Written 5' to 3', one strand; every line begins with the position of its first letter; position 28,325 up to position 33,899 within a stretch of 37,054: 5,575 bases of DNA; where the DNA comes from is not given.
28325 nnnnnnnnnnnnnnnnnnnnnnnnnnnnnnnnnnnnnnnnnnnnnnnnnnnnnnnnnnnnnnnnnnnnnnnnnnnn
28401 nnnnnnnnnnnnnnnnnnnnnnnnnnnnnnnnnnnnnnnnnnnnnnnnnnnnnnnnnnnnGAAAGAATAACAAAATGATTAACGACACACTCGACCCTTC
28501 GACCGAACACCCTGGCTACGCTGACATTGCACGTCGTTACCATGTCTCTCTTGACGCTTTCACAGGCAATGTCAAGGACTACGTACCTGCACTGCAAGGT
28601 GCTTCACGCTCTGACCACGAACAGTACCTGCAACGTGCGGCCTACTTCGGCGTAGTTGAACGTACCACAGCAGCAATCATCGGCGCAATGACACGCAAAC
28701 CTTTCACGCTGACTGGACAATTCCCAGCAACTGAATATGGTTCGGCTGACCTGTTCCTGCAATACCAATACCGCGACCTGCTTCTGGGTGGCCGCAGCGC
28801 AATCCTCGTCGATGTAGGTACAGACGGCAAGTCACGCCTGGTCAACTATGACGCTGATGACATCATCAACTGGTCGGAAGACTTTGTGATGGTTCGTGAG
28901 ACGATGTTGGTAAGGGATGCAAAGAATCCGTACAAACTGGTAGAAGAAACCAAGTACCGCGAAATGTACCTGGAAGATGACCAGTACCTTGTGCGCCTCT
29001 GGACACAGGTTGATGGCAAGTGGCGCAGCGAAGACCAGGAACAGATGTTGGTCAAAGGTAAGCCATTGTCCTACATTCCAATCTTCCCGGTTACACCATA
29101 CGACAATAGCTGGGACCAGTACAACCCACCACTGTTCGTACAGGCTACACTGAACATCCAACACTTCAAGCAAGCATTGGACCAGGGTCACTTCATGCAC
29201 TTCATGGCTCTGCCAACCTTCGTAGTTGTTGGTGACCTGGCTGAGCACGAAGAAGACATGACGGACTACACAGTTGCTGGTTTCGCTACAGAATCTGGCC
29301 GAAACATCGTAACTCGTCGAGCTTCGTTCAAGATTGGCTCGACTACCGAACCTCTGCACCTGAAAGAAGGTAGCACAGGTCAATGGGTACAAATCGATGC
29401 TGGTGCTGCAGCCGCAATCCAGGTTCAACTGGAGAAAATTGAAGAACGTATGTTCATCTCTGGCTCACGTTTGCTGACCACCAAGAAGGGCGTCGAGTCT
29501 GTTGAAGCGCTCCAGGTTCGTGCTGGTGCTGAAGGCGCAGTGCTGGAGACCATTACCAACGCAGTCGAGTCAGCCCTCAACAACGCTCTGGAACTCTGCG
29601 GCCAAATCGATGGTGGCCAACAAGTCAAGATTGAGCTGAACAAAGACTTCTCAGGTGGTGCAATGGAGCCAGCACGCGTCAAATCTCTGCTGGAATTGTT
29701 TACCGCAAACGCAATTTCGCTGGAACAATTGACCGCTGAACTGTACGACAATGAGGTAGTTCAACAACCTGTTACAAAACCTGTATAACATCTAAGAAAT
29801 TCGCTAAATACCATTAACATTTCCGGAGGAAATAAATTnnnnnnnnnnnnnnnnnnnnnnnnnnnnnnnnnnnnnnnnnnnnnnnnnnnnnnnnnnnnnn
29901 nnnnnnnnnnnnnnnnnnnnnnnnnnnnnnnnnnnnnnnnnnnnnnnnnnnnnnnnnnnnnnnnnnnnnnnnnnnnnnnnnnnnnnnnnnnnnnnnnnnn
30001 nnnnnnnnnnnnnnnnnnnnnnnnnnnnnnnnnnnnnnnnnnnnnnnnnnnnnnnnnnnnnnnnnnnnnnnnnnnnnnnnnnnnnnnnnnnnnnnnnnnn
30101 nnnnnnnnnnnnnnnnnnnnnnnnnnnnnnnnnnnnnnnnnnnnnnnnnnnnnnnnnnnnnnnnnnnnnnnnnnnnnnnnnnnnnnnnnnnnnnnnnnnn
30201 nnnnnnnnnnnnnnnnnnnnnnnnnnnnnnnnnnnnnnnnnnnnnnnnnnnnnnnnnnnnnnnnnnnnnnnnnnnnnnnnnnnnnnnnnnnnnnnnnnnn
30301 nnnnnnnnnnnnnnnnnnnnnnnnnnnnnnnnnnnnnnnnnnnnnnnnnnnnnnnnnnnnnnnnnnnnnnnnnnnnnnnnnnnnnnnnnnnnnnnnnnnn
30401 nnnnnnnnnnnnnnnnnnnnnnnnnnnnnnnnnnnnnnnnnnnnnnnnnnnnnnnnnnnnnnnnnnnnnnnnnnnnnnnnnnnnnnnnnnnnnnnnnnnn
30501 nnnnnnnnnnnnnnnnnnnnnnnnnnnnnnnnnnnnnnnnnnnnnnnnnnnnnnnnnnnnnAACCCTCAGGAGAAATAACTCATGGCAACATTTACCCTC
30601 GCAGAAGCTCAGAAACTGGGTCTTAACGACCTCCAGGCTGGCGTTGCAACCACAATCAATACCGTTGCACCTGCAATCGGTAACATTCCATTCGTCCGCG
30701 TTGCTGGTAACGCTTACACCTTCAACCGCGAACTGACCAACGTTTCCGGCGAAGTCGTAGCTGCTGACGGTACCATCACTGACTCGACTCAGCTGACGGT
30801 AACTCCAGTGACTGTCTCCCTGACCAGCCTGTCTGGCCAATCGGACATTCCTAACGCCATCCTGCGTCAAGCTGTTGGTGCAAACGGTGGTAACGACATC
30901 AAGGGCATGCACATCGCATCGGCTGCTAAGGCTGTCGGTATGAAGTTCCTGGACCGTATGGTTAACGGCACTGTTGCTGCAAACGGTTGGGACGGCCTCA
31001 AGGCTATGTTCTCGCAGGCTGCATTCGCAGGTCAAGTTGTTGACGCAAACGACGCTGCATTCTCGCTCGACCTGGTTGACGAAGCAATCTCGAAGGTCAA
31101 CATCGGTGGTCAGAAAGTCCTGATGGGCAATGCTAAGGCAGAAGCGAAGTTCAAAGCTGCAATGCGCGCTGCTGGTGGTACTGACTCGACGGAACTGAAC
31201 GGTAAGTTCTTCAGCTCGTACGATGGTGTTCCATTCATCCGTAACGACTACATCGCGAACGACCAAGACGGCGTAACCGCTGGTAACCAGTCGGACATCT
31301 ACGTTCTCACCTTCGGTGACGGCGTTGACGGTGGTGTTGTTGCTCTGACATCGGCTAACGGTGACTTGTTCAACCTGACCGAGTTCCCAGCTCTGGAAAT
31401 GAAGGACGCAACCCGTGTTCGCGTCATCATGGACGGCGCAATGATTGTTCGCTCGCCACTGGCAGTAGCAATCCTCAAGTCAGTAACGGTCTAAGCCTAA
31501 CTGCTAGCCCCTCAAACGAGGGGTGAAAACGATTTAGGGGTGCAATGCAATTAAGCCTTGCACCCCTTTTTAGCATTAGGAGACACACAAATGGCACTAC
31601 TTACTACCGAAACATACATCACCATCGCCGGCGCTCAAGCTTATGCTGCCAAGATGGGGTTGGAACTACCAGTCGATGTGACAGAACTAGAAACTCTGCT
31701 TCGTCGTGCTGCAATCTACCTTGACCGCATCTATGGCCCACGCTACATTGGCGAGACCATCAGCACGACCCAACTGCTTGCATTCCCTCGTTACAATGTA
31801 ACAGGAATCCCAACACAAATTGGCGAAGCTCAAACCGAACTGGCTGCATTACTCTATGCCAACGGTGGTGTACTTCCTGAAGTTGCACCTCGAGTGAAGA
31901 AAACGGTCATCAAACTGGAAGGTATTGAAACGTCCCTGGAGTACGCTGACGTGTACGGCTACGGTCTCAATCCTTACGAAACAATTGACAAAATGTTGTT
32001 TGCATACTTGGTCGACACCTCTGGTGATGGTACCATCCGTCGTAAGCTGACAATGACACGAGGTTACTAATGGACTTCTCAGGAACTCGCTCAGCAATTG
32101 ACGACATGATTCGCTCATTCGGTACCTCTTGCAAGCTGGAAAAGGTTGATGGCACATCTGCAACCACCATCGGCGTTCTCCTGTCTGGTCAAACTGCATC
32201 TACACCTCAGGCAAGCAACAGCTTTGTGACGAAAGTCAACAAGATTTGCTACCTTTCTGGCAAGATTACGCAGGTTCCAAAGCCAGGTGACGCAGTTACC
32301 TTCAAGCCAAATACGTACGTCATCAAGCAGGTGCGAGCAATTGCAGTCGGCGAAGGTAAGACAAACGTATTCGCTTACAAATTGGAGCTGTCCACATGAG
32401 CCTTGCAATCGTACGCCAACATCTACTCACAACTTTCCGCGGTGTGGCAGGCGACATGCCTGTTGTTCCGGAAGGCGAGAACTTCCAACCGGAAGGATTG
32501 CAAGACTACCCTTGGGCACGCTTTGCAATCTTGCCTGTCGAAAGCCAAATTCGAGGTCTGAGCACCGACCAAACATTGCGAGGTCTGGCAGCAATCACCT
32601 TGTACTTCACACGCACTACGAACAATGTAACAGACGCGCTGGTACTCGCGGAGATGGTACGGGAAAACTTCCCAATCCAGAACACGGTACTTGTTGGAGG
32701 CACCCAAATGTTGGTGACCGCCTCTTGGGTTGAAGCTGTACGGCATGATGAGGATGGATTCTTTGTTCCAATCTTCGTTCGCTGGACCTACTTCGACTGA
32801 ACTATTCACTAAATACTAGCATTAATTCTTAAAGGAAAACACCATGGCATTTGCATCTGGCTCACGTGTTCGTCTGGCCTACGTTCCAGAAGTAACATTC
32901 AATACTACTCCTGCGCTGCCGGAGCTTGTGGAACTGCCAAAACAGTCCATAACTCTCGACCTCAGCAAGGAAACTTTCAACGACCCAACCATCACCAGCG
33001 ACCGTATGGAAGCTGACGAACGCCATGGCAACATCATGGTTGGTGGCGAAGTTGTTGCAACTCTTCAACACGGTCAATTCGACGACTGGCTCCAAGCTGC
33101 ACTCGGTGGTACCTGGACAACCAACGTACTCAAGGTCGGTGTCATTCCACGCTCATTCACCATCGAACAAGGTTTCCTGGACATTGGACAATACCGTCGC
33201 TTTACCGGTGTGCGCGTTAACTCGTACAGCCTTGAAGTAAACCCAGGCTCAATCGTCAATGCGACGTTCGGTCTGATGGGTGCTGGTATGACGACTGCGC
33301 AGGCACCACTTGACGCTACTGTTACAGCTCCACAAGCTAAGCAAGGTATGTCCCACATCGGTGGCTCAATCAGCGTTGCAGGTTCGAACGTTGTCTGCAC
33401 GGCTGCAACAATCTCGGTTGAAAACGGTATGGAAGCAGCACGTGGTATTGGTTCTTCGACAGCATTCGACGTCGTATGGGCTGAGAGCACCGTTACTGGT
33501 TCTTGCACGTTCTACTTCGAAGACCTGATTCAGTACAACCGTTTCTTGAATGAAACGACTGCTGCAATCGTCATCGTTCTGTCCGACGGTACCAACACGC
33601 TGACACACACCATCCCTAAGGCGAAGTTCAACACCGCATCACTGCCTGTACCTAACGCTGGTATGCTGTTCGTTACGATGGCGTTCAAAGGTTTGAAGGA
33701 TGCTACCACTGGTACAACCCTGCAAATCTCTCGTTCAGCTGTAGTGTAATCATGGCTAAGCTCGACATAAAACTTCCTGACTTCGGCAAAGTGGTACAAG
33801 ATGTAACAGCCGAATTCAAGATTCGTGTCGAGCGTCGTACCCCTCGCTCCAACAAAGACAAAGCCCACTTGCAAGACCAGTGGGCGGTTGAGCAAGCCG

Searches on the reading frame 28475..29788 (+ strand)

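Call 10: search_protein_families(library=pfam, proteins=[window:28475-29788:+], max_evalue=0.01)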
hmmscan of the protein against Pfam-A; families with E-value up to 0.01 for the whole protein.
window:28475-29788:+ (437 aa): 1 family
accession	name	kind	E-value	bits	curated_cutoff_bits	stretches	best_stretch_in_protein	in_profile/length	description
PF13264.11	DUF4055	-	7.1e-18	65.5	25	1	220-374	2-135/140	Domain of unknown function (DUF4055)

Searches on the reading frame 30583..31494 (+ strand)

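Call 10: search_protein_families(library=pfam, proteins=[window:30583-31494:+], max_evalue=0.01)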
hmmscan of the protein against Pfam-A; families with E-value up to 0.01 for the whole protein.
window:30583-31494:+ (303 aa): 1 family
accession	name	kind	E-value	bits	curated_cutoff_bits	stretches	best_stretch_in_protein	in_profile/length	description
PF19307.5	SrpI-like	-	0.0038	16.7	22.8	1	150-257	102-202/254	Type 2A encapsulin shell protein SrpI-like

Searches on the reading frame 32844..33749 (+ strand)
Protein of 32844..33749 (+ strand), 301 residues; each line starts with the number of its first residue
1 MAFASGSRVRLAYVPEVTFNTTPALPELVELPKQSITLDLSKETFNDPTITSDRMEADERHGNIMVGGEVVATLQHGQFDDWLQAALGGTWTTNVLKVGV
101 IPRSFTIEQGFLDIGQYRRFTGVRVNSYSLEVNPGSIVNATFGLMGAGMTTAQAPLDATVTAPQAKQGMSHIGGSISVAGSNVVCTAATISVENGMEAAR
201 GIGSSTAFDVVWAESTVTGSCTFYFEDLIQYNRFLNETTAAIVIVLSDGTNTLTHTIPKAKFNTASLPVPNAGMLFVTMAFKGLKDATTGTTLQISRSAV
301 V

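Call 10: search_protein_families(library=pfam, proteins=[window:32844-33749:+], max_evalue=0.01)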
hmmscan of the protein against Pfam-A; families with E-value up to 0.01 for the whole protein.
window:32844-33749:+ (301 aa): 1 family
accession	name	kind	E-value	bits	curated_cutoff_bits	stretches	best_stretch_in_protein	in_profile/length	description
PF18906.5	Phage_tube_2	-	1.7e-47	162.7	27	1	6-264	1-247/266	Phage tail tube protein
